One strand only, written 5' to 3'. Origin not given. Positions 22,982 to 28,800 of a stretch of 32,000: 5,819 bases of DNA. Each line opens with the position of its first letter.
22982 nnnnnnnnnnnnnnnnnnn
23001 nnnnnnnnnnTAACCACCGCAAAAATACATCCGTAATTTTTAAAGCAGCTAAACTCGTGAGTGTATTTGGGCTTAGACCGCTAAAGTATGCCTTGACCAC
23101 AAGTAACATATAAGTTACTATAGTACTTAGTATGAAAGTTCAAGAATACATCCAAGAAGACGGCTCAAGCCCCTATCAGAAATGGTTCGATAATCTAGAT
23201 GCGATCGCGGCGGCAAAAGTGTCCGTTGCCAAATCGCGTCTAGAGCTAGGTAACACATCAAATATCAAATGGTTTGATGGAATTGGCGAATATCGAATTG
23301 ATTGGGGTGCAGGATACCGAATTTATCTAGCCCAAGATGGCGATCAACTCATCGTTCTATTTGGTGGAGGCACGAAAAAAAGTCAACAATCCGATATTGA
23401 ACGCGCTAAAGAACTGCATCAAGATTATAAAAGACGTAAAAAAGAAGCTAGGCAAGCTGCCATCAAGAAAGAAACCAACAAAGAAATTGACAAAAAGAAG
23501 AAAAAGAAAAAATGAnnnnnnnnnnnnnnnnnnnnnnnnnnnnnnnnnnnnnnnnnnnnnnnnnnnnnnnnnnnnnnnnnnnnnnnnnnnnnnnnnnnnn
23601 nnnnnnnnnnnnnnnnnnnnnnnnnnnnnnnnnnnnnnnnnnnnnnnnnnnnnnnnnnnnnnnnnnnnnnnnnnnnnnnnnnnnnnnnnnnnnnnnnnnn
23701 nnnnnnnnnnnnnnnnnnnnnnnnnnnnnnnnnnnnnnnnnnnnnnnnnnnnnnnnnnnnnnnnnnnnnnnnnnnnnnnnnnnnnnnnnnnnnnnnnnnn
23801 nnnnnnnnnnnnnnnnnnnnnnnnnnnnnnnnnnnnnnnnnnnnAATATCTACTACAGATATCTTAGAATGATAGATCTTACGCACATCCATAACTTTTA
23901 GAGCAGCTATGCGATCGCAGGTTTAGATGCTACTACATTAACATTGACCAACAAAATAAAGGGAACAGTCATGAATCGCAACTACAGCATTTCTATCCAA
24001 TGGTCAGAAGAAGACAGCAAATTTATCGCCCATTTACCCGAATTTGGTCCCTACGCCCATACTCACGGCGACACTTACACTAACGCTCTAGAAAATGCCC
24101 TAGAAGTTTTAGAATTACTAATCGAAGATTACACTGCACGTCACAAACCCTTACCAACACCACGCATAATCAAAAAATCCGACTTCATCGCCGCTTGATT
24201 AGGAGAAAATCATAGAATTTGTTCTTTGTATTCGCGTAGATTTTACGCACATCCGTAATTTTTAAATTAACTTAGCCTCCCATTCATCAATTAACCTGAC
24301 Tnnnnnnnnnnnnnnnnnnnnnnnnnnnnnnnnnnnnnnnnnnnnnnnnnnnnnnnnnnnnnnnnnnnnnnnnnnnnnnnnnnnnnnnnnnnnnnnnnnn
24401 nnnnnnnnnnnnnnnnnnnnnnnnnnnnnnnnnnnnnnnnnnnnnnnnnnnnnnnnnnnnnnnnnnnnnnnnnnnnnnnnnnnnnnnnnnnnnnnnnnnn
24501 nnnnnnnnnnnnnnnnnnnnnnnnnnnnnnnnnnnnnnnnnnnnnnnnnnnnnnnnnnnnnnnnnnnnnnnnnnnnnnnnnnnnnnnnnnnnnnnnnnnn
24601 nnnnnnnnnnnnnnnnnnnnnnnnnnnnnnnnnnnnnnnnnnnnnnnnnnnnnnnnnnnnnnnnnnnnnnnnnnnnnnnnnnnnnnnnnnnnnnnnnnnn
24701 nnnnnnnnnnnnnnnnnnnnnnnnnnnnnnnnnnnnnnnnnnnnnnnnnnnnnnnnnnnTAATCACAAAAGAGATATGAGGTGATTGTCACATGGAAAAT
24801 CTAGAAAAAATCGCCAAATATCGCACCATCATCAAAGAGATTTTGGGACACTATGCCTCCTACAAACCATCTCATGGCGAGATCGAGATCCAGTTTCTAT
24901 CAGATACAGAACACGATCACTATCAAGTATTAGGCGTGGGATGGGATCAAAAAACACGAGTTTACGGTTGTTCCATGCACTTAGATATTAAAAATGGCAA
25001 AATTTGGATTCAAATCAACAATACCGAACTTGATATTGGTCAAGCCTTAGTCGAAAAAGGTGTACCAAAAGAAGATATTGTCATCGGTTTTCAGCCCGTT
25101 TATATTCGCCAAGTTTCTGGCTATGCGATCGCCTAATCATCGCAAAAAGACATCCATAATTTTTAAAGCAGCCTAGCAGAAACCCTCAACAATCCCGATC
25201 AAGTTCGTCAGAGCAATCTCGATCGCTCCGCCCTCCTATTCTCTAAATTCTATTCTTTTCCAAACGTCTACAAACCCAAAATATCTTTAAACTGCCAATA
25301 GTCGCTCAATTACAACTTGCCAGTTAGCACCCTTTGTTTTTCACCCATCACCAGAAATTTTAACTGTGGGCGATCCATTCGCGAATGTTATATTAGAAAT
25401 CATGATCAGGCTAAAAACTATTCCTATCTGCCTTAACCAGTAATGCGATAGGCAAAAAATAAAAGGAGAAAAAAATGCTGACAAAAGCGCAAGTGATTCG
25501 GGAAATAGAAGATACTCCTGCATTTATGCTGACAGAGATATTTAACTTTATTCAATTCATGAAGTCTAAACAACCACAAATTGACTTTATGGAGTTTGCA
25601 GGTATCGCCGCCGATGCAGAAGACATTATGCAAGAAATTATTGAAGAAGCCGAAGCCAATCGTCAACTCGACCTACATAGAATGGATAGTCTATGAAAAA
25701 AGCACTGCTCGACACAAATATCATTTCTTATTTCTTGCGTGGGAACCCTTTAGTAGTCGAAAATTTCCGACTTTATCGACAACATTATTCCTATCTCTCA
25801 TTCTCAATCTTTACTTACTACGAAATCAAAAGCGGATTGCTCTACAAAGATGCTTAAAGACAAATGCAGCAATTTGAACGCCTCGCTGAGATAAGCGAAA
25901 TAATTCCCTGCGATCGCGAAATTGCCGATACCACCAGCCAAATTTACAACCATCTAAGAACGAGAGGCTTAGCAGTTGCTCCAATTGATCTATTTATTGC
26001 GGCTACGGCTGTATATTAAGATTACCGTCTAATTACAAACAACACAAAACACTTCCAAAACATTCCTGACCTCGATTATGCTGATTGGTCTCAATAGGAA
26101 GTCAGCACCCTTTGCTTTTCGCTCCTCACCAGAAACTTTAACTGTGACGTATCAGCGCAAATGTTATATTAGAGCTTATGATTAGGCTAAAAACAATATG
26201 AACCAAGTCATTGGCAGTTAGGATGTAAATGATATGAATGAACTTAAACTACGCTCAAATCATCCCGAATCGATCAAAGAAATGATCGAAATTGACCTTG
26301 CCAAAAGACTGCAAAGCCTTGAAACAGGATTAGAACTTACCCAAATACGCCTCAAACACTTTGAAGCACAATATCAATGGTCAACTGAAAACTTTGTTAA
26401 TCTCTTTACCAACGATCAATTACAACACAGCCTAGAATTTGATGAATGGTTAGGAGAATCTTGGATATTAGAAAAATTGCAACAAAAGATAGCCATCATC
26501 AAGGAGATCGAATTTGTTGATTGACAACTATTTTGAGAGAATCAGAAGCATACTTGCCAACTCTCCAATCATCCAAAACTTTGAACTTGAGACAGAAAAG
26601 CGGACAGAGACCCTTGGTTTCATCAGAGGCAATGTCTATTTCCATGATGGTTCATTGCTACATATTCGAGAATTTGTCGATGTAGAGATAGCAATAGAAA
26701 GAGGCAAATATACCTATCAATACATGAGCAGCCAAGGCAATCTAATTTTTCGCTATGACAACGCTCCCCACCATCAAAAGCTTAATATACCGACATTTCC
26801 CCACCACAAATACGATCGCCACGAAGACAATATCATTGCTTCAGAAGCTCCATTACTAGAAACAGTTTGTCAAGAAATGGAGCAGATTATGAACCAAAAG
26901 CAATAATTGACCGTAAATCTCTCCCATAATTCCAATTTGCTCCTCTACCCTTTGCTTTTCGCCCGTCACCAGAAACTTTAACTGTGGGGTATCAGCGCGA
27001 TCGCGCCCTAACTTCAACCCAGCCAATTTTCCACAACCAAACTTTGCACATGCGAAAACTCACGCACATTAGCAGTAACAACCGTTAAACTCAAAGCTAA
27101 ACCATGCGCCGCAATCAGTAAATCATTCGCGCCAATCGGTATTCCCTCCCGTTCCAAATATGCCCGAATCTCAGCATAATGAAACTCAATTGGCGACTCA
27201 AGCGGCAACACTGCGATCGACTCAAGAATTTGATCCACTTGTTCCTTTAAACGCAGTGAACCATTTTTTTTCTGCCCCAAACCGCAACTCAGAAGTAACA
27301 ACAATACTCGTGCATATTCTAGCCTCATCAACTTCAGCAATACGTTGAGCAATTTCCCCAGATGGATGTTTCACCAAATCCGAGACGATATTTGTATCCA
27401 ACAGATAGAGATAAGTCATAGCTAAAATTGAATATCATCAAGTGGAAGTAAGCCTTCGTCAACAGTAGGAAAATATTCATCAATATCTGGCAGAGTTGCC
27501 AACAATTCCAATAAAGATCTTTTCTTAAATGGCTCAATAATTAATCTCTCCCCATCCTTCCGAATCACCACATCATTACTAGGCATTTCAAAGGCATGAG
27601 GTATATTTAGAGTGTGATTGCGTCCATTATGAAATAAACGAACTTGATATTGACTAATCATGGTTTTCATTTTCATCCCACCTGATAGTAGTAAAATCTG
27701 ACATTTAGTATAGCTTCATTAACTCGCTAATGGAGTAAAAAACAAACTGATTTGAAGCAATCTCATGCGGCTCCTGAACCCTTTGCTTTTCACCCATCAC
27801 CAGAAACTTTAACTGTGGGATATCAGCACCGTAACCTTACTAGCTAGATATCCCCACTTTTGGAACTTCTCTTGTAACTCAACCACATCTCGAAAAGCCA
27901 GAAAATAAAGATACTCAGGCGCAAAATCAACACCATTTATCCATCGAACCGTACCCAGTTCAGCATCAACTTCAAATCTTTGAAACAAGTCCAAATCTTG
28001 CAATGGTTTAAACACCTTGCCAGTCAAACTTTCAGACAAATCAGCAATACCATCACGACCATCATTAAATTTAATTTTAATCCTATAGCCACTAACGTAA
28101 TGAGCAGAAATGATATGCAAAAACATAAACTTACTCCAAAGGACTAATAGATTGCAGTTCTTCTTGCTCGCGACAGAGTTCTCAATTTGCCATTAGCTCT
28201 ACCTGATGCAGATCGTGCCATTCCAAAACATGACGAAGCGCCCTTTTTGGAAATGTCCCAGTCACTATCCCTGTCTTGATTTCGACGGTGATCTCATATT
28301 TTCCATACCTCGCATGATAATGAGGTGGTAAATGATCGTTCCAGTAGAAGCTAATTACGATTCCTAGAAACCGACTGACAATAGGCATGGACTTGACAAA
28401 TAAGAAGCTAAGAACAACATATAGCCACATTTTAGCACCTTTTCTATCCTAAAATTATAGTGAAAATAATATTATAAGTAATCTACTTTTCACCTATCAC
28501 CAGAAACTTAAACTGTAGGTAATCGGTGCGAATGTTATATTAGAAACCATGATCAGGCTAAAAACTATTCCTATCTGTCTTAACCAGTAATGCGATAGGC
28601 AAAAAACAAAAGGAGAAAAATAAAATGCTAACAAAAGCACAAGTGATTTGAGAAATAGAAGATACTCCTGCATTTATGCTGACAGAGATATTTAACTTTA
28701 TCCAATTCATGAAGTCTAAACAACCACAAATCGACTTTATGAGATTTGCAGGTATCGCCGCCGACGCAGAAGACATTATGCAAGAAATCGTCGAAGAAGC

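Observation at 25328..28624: Five co-oriented ~45-nt repeats partition a 3.3-kb stretch into one-module cassettes (integron-like array without integrase)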

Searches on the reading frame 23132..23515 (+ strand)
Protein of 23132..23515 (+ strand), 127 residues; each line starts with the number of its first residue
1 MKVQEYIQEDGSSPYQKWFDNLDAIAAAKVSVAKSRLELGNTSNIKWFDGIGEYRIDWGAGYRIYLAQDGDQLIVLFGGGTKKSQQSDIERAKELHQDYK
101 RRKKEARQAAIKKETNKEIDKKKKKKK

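Call 32: search_protein_families(library=pfam, proteins=[window:23132-23515:+], max_evalue=0.01)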
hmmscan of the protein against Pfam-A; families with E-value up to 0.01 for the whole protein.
window:23132-23515:+ (127 aa): 1 family
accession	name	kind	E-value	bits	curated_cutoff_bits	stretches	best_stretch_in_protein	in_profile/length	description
PF05973.20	Gp49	-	0.004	17.6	23.9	1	17-92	1-85/90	Phage derived protein Gp49-like (DUF891)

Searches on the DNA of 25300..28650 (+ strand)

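Call 23: search_dna_similar(query=window:25300-28650:+, collection=plasmids, mode=distant, max_rows=20)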
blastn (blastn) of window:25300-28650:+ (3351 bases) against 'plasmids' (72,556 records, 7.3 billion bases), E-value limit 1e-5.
Records with a match: 7; places in all: 7; records where one place covers at least 80% of the query: 0.
Best place of each record, by identity: 90-95% 1; 80-90% 2; 60-80% 4.
By first word of the organism name: Nostoc 4; Pseudanabaena 3.
By predicted mobility (MOB-suite, as given by PLSDB): non-mobilizable 6; mobilizable 1.
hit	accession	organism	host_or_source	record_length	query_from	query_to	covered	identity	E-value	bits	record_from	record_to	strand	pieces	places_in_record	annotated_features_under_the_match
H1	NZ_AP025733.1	Nostoc cf. commune SO-36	-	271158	940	1555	18%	65.4%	2e-22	117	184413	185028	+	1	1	DUF6516 family protein | hypothetical protein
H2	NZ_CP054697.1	Nostoc edaphicum CCNP1411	-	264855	940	1555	18%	64.3%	2e-16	98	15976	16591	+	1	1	DUF6516 family protein | hypothetical protein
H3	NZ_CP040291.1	Nostoc sp. C057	Phaeoceros,pure culture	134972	940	1555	18%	64.3%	2e-16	98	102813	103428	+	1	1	DUF6516 family protein | hypothetical protein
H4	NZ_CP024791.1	Nostoc flagelliforme CCNUN1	cell culture,desert soil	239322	940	1462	16%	65.5%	7e-15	92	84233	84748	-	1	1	hypothetical protein | DUF6516 family protein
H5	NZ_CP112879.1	Pseudanabaena galeata CCNP1313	-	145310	808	2528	5%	91.6%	9e-14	240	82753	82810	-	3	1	hypothetical protein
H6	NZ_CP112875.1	Pseudanabaena galeata CCNP1313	-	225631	1812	1942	4%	84.0%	4e-30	142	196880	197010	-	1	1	hypothetical protein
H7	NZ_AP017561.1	Pseudanabaena sp. ABRG5-3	-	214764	2473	2528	2%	87.5%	2e-8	71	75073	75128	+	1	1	hypothetical protein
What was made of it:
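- The cassettes are not found on the known plasmids (call 23).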

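Call 24: get_annotated_region(hit=H5, flank=9000)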
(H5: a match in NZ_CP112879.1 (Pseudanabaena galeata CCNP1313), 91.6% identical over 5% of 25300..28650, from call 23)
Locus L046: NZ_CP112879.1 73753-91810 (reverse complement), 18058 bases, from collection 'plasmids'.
description: Pseudanabaena galeata CCNP1313 plasmid pPg_05, complete sequence
organism: Pseudanabaena galeata CCNP1313 (NCBI taxid 2602720)
taxonomy: Bacteria; Cyanobacteriota; Cyanophyceae; Pseudanabaenales; Pseudanabaenaceae; Pseudanabaena; Pseudanabaena galeata; Pseudanabaena galeata CCNP1313
host: -; source: -; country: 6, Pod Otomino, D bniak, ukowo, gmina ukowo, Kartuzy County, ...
typing (MOB-suite, as given by PLSDB): non-mobilizable
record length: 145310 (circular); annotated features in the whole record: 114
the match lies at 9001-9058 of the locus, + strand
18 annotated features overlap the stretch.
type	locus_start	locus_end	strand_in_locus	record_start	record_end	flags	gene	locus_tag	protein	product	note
CDS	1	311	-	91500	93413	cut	-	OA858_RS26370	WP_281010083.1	type IV secretory system conjugative DNA transfer family protein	-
CDS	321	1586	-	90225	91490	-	-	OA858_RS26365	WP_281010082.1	hypothetical protein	-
CDS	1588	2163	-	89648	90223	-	-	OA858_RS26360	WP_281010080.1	hypothetical protein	-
CDS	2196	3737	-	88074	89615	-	-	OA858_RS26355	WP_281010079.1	TrbI/VirB10 family protein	-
CDS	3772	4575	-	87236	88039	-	-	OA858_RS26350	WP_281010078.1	hypothetical protein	-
CDS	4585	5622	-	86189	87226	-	-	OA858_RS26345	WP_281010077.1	hypothetical protein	-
CDS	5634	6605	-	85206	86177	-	-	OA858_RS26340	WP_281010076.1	hypothetical protein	-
CDS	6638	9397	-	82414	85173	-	-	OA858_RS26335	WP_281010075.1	hypothetical protein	-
CDS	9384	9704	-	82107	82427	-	-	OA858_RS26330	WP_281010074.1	hypothetical protein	-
CDS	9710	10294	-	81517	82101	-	-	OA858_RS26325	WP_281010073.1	hypothetical protein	-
CDS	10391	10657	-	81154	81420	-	-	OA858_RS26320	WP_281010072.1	hypothetical protein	-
CDS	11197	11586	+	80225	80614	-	-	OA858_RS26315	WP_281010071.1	metalloregulator ArsR/SmtB family transcription factor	GO:0006355 - regulation of DNA-templated transcription [Evidence IEA]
CDS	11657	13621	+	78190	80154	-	-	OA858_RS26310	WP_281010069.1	heavy metal translocating P-type ATPase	-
CDS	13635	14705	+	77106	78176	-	-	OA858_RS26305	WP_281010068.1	tetratricopeptide repeat protein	-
CDS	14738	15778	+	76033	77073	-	-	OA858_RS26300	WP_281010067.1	vitamin K epoxide reductase family protein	-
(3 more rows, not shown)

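Call 25: get_annotated_region(hit=H7, flank=9000)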
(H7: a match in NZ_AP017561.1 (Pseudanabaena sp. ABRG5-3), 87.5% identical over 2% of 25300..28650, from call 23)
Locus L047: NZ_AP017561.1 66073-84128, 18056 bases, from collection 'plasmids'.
description: Pseudanabaena sp. ABRG5-3 plasmid ABRG53a, complete sequence
organism: Pseudanabaena sp. ABRG5-3 (NCBI taxid 685565)
taxonomy: Bacteria; Cyanobacteriota; Cyanophyceae; Pseudanabaenales; Pseudanabaenaceae; Pseudanabaena; Pseudanabaena sp. ABRG5-3
host: -; source: -; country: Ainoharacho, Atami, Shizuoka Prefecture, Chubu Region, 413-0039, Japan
typing (MOB-suite, as given by PLSDB): mobilizable; relaxase MOBP
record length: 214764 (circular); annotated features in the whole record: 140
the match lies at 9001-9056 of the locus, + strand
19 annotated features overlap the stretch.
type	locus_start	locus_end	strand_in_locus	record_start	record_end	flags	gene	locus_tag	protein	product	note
CDS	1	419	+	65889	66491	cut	-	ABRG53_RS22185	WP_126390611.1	7-cyano-7-deazaguanine synthase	-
CDS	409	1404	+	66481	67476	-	-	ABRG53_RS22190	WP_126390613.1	hypothetical protein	-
CDS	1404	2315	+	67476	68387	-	-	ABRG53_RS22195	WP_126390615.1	CBASS oligonucleotide cyclase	-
CDS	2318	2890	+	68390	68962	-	-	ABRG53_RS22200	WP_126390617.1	hypothetical protein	-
CDS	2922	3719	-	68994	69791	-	-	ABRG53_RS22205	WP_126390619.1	hypothetical protein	-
CDS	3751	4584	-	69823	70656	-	-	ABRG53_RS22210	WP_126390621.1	hypothetical protein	-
CDS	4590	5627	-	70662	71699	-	-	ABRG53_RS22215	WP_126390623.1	hypothetical protein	-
CDS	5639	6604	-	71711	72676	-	-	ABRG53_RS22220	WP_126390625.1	hypothetical protein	-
CDS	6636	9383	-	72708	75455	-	-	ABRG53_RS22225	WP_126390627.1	hypothetical protein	-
CDS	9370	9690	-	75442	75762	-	-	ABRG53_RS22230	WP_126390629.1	hypothetical protein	-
CDS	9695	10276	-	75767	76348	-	-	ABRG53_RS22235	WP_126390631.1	hypothetical protein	-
CDS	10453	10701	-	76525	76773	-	-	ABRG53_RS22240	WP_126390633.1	helix-turn-helix domain-containing protein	-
CDS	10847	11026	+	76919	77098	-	-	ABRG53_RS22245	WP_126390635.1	hypothetical protein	-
CDS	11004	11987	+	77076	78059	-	-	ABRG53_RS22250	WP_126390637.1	SDR family NAD(P)-dependent oxidoreductase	-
CDS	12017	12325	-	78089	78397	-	-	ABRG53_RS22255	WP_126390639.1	hypothetical protein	-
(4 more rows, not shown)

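Call 45: get_annotated_region(hit=H1, flank=6000)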
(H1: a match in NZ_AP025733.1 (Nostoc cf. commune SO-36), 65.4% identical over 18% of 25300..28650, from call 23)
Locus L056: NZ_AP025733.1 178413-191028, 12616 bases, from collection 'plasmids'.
description: Nostoc cf. commune SO-36 plasmid pANSO36A, complete sequence
organism: Nostoc cf. commune SO-36 (NCBI taxid 449208)
taxonomy: Bacteria; Cyanobacteriota; Cyanophyceae; Nostocales; Nostocaceae; Nostoc; Nostoc commune; Nostoc cf. commune SO-36
host: -; source: -; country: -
typing (MOB-suite, as given by PLSDB): non-mobilizable
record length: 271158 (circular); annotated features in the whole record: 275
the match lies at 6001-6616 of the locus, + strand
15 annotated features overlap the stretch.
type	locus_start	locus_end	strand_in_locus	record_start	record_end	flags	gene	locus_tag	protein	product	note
CDS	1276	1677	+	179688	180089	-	-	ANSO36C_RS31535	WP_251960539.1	hypothetical protein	-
CDS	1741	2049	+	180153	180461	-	-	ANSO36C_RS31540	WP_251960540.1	hypothetical protein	-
CDS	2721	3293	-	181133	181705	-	-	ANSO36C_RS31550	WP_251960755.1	dihydrofolate reductase family protein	-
CDS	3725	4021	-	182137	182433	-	-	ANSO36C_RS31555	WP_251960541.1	hypothetical protein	-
CDS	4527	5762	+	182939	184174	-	-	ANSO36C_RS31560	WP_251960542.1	AIPR family protein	-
CDS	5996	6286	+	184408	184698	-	-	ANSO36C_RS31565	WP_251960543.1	hypothetical protein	-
CDS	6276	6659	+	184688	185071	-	-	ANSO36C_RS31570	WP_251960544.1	DUF6516 family protein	-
CDS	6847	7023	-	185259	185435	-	-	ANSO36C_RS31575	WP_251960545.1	hypothetical protein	-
CDS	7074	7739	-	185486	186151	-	-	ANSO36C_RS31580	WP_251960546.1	hypothetical protein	-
CDS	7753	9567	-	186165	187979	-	-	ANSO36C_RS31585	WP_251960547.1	hypothetical protein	-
CDS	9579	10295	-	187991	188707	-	-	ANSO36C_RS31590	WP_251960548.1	hypothetical protein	-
CDS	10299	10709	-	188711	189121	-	-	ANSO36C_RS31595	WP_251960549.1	hypothetical protein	-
CDS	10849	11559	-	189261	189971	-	-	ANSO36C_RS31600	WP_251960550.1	hypothetical protein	-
CDS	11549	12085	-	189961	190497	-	-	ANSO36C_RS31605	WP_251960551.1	hypothetical protein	-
CDS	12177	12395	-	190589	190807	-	-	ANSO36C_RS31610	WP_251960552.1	hypothetical protein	-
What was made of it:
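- Tried and rejected: Cassettes on known plasmids: only distant TumE homologs on Nostoc plasmids, not in arrays (calls 23, 45).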

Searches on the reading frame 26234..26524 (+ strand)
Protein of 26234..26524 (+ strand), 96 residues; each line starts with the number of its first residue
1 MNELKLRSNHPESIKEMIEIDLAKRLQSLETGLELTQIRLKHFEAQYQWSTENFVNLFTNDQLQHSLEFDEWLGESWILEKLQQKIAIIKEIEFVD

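Call 26: find_encoding_contigs(protein=window:26234-26524:+, flank=10000, max_places=8)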
Protein window:26234-26524:+ (96 aa): 1 contig read that carries it; 1 place shown.
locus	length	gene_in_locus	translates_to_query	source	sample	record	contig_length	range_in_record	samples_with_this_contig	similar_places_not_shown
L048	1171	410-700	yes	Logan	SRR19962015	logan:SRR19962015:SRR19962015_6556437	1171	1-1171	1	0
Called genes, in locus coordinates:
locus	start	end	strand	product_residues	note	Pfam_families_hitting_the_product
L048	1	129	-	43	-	?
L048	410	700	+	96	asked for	-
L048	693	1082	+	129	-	PF20126:TumE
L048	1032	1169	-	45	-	?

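Call 31: search_protein_families(library=pfam, proteins=[window:26234-26524:+], max_evalue=0.01)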
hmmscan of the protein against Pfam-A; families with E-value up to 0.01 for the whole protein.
window:26234-26524:+ (96 aa): 0 families

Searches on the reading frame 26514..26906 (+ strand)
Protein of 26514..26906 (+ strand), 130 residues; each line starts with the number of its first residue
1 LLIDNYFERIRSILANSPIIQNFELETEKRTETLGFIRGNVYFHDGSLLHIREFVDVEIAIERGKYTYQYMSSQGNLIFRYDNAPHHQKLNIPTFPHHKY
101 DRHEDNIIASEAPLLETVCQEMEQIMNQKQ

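Call 31: search_protein_families(library=pfam, proteins=[window:26514-26906:+], max_evalue=0.01)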
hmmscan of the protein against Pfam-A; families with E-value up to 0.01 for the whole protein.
window:26514-26906:+ (130 aa): 1 family
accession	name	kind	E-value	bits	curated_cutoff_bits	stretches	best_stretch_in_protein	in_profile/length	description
PF20126.4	TumE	-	2.2e-23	82.5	23.4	1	42-126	2-80/81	Toxin TumE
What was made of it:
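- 26234..26906 (+): Cassette 2 genes: unknown 96-aa protein (26234-26524) and TumE/DUF6516 toxin (26514-26906). PF20126, E = 2e-23 (call 31)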
